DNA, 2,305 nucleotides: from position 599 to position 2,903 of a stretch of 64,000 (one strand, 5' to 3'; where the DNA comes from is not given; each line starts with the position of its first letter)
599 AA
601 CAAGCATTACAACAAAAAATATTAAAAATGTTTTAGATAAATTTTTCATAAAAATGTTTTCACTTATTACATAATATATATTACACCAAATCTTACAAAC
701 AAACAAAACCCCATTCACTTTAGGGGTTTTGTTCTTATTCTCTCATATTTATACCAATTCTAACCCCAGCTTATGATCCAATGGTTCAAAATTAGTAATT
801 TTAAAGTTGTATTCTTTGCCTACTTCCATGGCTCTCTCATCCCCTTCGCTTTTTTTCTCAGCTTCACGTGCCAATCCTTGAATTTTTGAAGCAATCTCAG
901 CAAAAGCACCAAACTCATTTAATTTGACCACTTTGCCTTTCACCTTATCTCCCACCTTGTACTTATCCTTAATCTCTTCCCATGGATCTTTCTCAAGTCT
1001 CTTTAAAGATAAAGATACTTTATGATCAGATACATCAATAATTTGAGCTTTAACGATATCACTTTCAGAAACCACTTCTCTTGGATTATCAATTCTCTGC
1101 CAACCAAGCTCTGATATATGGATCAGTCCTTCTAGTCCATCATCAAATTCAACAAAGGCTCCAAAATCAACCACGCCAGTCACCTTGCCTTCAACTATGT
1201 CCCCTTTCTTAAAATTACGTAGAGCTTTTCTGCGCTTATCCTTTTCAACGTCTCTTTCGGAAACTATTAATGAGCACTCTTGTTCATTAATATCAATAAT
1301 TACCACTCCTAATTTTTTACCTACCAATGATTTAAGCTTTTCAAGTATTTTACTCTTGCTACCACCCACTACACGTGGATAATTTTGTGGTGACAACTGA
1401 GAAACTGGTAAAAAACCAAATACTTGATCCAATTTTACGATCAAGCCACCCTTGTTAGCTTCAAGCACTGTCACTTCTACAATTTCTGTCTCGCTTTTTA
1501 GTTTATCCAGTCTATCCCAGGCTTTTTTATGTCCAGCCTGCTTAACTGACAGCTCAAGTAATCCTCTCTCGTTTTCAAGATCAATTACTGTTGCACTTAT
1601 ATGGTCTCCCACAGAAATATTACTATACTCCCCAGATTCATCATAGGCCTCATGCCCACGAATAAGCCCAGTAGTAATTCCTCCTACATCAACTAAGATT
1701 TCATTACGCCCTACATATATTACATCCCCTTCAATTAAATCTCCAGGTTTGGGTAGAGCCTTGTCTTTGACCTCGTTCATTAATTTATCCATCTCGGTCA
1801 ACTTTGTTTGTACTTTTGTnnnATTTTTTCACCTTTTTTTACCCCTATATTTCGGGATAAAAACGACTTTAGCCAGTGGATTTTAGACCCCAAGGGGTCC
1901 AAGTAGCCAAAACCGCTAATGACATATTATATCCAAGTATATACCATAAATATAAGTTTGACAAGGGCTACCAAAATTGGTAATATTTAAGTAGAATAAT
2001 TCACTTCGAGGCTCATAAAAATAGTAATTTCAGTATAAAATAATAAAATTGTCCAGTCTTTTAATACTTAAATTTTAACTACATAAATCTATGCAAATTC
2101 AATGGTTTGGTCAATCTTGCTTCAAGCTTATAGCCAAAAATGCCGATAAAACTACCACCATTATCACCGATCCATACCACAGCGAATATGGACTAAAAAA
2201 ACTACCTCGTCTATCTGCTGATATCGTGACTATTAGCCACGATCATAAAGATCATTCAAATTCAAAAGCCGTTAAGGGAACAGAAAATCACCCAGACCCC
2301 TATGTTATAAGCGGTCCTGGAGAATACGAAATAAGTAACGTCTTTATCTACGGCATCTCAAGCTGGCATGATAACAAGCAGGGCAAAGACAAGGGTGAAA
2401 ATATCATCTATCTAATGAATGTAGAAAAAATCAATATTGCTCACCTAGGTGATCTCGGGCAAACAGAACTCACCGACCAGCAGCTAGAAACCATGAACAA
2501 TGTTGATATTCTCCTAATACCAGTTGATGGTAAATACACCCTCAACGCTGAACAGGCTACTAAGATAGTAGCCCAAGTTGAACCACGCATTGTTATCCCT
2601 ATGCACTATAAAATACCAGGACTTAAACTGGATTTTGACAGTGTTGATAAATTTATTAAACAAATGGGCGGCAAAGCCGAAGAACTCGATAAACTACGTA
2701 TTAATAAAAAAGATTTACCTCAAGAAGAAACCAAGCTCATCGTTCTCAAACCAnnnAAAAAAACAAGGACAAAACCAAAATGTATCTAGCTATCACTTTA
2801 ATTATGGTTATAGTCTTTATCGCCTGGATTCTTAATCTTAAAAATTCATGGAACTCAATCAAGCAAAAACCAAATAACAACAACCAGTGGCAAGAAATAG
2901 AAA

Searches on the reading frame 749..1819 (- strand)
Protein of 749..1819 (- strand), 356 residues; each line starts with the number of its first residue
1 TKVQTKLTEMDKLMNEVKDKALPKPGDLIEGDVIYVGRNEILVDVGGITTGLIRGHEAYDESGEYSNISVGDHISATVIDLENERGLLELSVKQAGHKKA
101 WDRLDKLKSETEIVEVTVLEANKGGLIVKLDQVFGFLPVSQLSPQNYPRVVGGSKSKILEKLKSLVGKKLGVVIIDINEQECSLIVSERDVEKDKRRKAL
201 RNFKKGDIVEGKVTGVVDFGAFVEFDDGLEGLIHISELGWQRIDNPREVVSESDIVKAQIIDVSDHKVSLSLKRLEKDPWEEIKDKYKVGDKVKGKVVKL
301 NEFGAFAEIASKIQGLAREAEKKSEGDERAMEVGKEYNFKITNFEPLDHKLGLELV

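Call 35: search_protein_families(library=pfam, proteins=[window:749-1819:-], max_evalue=0.0001)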
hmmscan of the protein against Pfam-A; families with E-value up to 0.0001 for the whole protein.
window:749-1819:- (356 aa): 2 families
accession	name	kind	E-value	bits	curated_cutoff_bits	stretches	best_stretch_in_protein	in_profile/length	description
PF00575.29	S1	-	6.3e-38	129.5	22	3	203-272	2-71/74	S1 RNA binding domain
PF23459.1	S1_RRP5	-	7.3e-11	42.9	27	0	204-272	2-72/72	RRP5 S1 domain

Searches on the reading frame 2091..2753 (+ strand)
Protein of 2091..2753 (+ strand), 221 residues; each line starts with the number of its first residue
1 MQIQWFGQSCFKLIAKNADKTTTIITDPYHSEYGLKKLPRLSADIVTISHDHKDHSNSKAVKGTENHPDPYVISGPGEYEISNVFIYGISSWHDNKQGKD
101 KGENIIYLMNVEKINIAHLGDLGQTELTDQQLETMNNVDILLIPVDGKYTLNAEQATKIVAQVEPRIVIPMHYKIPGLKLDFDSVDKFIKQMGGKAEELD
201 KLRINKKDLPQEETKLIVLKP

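Call 35: search_protein_families(library=pfam, proteins=[window:2091-2753:+], max_evalue=0.0001)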
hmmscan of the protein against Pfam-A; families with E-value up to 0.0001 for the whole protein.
window:2091-2753:+ (221 aa): 2 families
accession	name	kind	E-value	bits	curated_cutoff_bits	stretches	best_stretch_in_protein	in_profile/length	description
PF13483.12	Lactamase_B_3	-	1.1e-45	155.9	24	1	2-172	1-160/160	Beta-lactamase superfamily domain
PF12706.13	Lactamase_B_2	-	1.8e-10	41.2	27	1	90-173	111-200/200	Beta-lactamase superfamily domain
